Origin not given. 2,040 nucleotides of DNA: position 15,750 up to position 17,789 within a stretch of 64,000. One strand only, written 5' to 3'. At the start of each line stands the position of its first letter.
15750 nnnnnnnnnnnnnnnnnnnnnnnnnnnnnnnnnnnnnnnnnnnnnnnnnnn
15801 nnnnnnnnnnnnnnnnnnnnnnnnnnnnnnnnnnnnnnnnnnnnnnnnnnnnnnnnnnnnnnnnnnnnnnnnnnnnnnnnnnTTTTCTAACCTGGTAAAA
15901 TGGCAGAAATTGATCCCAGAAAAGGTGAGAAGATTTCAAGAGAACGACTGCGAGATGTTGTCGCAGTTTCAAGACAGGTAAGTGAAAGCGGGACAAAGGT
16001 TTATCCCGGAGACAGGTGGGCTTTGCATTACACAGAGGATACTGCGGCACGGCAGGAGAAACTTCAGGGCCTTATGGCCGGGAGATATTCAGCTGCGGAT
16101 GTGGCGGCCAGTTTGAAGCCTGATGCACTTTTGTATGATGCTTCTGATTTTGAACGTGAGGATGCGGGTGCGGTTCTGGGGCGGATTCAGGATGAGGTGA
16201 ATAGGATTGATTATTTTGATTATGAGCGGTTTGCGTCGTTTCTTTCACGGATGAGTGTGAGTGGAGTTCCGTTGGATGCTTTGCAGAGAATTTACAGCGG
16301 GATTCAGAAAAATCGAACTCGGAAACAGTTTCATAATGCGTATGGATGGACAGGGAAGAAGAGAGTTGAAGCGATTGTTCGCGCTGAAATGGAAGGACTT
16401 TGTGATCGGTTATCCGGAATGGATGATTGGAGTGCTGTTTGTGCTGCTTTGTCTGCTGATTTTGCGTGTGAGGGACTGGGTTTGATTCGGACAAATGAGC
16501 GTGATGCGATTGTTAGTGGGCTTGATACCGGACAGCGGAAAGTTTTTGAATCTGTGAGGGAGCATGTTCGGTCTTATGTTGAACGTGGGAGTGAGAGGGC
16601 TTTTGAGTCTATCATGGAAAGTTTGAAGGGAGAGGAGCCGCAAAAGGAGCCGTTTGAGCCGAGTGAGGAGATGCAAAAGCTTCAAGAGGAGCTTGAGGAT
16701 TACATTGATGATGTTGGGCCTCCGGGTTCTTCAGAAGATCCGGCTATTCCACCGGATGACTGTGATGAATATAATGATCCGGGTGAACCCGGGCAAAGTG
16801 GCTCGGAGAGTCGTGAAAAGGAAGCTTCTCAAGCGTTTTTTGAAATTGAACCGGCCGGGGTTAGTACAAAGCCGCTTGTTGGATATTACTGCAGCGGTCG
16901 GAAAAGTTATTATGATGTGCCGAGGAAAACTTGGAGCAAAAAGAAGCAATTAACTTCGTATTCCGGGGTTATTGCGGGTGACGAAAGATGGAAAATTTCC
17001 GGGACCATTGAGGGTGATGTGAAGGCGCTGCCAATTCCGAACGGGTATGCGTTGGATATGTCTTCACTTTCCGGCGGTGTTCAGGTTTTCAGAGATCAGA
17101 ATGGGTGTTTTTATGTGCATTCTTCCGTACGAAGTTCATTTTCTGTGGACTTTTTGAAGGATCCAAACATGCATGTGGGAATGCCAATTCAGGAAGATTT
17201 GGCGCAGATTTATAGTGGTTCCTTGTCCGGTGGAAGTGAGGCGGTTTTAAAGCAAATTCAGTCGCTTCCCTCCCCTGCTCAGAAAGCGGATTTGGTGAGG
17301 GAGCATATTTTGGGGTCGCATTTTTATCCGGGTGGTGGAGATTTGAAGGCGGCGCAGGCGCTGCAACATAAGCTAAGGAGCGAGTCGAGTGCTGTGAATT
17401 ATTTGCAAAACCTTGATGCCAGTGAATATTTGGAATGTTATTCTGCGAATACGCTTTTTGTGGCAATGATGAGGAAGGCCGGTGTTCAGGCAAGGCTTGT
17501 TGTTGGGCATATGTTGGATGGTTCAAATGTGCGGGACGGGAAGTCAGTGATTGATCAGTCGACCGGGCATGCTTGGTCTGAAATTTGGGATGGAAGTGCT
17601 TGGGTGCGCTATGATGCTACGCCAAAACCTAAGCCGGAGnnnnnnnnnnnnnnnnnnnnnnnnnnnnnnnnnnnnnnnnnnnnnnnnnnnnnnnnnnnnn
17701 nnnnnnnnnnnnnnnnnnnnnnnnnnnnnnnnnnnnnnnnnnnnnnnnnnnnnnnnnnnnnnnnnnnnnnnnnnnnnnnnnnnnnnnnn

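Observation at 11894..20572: Three-gene operon: giant CbbQ/NorQ-type AAA+ fusion, transglutaminase / D/E-rich / MIDAS-VWA protein, and a 470-aa orphan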

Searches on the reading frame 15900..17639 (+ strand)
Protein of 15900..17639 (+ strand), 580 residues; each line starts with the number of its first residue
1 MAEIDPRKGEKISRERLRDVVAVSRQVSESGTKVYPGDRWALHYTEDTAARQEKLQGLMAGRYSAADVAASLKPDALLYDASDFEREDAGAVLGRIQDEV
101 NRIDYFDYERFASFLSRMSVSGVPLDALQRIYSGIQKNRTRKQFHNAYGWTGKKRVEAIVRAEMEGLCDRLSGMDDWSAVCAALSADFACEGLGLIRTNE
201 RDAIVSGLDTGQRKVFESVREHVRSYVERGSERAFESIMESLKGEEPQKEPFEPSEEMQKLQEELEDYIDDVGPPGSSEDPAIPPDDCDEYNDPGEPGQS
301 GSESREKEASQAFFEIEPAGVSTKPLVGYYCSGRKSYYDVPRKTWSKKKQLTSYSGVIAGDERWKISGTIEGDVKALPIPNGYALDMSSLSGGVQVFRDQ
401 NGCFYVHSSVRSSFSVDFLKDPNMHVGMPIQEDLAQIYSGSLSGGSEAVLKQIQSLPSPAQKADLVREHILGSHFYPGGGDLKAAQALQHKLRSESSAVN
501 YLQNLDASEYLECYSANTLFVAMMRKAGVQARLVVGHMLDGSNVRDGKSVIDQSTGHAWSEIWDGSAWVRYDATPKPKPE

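Call 20: find_homologous_proteins(query=A2, max_evalue=0.001)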
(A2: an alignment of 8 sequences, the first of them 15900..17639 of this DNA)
Query A2 (8 sequences) (580 aa, profile of the alignment): 40 proteins with E <= 0.001 among 8000 candidates.
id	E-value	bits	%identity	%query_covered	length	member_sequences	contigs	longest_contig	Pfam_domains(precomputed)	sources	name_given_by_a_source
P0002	0.0e+0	1160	49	98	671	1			PF01841.26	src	-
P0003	0.0e+0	1105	48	97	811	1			PF01841.26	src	-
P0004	4.9e-287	971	48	93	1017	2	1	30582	PF01841.26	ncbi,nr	ncbi:MAG TPA: transglutaminase domain-containing protein, partial [bacterium]|nr:transglutaminase do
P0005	2.7e-285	966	49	94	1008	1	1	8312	PF01841.26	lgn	-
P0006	4.7e-281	952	49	97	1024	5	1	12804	PF01841.26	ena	-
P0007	5.9e-276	935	52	79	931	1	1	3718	PF13519.13,PF01841.26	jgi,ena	-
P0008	6.9e-263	892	44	98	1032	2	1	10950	PF01841.26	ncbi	-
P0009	4.7e-250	849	45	99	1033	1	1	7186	PF01841.26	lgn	-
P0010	1.4e-249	848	48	97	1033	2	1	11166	PF01841.26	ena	-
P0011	3.1e-248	843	48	97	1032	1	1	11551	PF01841.26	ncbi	-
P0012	1.2e-247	841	44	99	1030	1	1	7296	PF01841.26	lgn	-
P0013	1.3e-247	841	46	97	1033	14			PF01841.26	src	-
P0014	1.2e-243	828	45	99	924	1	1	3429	PF01841.26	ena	-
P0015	9.4e-242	822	44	97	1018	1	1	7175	PF01841.26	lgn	-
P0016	2.0e-237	808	47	96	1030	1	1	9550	PF01841.26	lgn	-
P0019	2.9e-234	797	45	97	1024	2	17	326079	PF01841.26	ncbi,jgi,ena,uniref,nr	ncbi:hypothetical protein A3D80_01865 [Candidatus Roizmanbacteria bacterium RIFCSPHIGHO2_02_FULL_40_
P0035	1.3e-193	663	44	93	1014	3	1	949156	PF01841.26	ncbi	ncbi:MAG: transglutaminase domain-containing protein [bacterium]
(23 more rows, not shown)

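Call 31: find_encoding_contigs(protein=P0035, flank=10000, max_places=2)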
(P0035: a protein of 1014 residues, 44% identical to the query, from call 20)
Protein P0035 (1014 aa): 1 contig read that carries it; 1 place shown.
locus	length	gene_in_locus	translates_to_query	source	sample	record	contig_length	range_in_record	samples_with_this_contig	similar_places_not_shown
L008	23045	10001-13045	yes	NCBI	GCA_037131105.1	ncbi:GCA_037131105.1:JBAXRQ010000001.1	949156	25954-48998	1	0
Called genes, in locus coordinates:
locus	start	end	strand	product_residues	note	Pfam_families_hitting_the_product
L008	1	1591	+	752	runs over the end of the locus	PF01326:PPDK_N, PF00391:PEP-utilizers, PF02896:PEP-utilizers_C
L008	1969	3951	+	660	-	PF00041:fn3, PF21605:CRLF2-like_D2 (weak)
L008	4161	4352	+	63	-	-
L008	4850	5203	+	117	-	-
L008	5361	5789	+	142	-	-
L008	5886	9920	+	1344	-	PF07728:AAA_5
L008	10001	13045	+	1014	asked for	PF01841:Transglut_core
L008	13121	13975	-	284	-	-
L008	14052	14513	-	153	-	-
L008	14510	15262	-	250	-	PF01978:TrmB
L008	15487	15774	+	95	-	-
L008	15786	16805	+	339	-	PF01145:Band_7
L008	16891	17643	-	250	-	PF01978:TrmB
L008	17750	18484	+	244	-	PF05175:MTS (weak), PF13489:Methyltransf_23, PF01728:FtsJ (weak), PF13847:Methyltransf_31, PF08241:Methyltransf_11, PF08242:Methyltransf_12, PF13649:Methyltransf_25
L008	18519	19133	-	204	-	PF04203:Sortase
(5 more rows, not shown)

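Call 32: find_encoding_contigs(protein=P0019, flank=10000, max_places=2)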
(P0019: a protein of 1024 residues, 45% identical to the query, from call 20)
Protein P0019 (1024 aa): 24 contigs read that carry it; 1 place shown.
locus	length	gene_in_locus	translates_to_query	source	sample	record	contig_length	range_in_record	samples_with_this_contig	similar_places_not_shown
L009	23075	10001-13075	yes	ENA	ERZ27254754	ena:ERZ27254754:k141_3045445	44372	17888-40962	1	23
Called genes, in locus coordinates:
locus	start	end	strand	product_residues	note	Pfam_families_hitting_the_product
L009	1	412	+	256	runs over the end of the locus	PF00557:Peptidase_M24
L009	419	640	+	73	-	PF01176:eIF-1a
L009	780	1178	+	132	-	PF00416:Ribosomal_S13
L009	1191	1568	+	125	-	PF00411:Ribosomal_S11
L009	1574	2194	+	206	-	PF00163:Ribosomal_S4, PF01479:S4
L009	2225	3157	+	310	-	PF01193:RNA_pol_L, PF01000:RNA_pol_A_bac, PF03118:RNA_pol_A_CTD, PF26169:HHH_XRCC3_RpoA (faint)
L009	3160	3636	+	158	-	PF01196:Ribosomal_L17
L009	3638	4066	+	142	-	PF00572:Ribosomal_L13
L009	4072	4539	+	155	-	PF00380:Ribosomal_S9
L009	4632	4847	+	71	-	PF13560:HTH_31 (weak), PF01381:HTH_3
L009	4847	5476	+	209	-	PF12686:DUF3800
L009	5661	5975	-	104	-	-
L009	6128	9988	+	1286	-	PF07728:AAA_5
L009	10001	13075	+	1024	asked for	PF01841:Transglut_core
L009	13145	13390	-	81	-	-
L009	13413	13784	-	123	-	PF24839:DUF7718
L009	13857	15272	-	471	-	PF12229:PG_binding_4, PF04294:VanW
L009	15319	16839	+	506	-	PF01547:SBP_bac_1, PF13416:SBP_bac_8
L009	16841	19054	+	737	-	-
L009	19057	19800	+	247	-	PF04203:Sortase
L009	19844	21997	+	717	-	PF00912:Transgly, PF00905:Transpeptidase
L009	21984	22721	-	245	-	-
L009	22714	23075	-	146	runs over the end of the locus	-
